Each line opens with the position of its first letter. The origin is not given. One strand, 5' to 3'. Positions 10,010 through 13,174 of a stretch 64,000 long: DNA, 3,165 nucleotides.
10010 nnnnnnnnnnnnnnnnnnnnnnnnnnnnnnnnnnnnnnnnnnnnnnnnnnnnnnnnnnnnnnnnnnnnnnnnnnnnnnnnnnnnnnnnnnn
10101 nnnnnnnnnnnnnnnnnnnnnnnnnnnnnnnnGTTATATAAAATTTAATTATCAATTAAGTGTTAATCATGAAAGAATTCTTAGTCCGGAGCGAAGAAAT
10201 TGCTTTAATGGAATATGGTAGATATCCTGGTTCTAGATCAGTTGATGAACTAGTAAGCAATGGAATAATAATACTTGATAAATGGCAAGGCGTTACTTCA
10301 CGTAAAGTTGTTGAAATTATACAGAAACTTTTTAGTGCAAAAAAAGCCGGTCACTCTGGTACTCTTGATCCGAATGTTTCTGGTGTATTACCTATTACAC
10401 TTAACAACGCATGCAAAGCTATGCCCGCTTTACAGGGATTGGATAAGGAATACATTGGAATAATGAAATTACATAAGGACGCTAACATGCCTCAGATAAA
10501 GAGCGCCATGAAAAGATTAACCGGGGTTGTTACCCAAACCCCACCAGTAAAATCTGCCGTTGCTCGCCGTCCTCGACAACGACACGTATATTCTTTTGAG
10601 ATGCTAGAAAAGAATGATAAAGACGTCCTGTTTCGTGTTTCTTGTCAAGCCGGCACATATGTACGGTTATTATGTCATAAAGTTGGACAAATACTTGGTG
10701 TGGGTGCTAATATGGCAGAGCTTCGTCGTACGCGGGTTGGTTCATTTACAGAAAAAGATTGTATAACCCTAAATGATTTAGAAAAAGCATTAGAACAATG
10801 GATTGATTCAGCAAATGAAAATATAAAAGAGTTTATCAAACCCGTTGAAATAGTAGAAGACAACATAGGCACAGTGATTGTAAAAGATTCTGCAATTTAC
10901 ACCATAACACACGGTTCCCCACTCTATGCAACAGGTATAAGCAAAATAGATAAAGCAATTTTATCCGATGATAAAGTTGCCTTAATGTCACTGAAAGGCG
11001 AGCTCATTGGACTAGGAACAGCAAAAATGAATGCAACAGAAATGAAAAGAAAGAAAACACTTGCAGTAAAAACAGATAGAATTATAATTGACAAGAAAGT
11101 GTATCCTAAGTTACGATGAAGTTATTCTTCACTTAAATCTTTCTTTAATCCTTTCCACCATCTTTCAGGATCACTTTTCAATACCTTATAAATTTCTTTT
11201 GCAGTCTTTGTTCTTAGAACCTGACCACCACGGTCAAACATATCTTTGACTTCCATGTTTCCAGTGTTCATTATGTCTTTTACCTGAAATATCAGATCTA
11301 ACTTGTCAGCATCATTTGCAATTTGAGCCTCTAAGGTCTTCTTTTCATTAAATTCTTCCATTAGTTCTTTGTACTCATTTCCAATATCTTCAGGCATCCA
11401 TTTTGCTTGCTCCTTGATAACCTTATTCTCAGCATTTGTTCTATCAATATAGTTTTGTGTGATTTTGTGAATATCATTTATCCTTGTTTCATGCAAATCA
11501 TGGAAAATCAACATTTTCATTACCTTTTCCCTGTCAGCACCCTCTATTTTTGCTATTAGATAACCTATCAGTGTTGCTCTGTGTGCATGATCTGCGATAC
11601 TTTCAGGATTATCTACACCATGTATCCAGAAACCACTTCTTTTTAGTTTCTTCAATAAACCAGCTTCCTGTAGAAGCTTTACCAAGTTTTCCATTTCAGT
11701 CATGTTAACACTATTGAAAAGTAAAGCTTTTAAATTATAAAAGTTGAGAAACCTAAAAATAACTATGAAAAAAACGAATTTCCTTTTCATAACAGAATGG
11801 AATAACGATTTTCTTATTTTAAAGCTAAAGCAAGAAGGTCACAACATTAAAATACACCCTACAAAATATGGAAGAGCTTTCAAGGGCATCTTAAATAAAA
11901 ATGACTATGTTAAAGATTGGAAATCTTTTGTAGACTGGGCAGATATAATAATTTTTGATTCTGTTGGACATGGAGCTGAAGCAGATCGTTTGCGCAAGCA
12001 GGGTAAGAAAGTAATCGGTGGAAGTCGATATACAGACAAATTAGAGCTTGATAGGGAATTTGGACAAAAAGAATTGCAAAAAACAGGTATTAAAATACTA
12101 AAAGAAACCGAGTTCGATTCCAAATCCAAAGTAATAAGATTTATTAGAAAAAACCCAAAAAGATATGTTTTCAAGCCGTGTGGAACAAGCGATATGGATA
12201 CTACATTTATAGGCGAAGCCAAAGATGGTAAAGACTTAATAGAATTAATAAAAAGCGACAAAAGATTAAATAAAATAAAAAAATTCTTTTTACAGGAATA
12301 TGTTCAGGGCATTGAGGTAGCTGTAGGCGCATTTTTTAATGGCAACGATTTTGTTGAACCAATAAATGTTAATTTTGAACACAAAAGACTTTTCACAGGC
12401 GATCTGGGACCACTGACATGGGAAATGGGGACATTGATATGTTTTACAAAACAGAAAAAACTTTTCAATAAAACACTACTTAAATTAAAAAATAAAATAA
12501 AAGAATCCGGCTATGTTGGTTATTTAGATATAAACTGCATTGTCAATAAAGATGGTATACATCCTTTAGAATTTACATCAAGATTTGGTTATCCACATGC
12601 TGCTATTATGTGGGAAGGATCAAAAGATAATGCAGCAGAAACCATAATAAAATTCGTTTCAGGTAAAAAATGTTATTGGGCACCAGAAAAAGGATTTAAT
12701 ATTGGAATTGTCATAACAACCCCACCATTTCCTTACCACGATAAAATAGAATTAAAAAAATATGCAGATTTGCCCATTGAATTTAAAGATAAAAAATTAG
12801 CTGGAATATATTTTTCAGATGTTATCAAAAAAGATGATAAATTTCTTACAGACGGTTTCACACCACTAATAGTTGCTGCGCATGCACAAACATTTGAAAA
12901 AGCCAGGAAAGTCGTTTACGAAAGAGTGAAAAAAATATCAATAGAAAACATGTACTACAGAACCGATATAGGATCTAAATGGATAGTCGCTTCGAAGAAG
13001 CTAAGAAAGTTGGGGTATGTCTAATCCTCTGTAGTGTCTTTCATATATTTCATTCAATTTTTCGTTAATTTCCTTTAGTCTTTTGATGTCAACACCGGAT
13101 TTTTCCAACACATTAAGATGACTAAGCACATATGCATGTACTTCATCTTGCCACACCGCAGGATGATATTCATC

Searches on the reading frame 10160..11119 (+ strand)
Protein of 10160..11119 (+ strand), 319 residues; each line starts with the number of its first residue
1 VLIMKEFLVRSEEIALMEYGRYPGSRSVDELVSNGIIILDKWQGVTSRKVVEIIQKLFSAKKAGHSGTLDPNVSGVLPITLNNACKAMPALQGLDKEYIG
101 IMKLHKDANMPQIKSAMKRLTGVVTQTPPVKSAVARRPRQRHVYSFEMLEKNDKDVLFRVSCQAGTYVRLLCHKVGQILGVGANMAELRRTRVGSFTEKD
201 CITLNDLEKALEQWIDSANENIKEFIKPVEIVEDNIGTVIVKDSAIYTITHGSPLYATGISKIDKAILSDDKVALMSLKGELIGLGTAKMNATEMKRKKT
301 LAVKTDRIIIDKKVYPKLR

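Call 97: search_protein_families(library=pfam, max_evalue=0.001, proteins=[window:10160-11119:+])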
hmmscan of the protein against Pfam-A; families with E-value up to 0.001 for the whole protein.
window:10160-11119:+ (319 aa): 5 families
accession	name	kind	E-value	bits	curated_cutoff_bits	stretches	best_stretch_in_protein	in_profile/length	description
PF01509.24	TruB_N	-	1e-25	91.3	27.3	1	56-168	2-149/149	TruB family pseudouridylate synthase (N terminal domain)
PF16198.10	TruB_C_2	-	2.2e-19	69.8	29.3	1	169-230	1-62/66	tRNA pseudouridylate synthase B C-terminal domain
PF01472.26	PUA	-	3.3e-15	56.2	24.8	1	237-309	1-74/74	PUA domain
PF08068.17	DKCLD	-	7e-07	29.7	27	1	5-51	12-58/58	DKCLD (NUC011) domain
PF21238.2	Pus10_C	-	1.9e-05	24.8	27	1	95-173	123-203/232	Pus10, C-terminal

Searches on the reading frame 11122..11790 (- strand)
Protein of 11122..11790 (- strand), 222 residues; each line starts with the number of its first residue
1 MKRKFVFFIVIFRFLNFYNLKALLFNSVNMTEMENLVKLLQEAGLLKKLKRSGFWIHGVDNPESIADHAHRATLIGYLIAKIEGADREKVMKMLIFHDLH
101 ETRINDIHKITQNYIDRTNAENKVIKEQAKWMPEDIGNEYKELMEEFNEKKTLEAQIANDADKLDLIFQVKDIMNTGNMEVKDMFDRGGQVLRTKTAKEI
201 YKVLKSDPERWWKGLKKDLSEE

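Call 97: search_protein_families(library=pfam, max_evalue=0.001, proteins=[window:11122-11790:-])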
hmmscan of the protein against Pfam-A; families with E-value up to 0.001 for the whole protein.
window:11122-11790:- (222 aa): 3 families
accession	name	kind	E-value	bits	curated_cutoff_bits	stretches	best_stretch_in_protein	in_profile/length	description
PF13023.12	HD_3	-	2.5e-29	102.7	22.5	1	44-171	2-132/165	HD domain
PF12917.13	YfbR-like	-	4e-11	43.4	25.9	1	60-199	21-170/182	5'-deoxynucleotidase YfbR-like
PF01966.28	HD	-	1.3e-07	32.4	22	1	66-165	2-114/116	HD domain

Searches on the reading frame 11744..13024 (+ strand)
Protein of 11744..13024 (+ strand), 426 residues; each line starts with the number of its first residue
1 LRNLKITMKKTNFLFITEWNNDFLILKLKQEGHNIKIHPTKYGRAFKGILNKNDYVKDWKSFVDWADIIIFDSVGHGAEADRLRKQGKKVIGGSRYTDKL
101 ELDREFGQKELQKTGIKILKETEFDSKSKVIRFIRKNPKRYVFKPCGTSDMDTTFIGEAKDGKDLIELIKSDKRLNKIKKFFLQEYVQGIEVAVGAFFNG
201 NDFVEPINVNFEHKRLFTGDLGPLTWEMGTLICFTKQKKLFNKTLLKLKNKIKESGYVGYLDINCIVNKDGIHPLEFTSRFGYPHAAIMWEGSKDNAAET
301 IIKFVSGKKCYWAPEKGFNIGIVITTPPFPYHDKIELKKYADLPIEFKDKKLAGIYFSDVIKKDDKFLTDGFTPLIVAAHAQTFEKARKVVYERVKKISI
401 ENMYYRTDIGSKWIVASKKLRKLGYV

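Call 14: search_protein_families(library=pfam, max_evalue=0.001, proteins=[window:11744-13024:+])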
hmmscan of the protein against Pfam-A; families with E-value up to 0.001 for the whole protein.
window:11744-13024:+ (426 aa): 2 families
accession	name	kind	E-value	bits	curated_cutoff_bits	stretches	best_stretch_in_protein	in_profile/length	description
PF01071.24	GARS_A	-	9.8e-14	52.1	27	1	104-285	3-193/194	Phosphoribosylglycinamide synthetase, ATP-grasp (A) domain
PF02843.22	GARS_C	-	1.2e-10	42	34.8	1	349-412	28-92/92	Phosphoribosylglycinamide synthetase, C domain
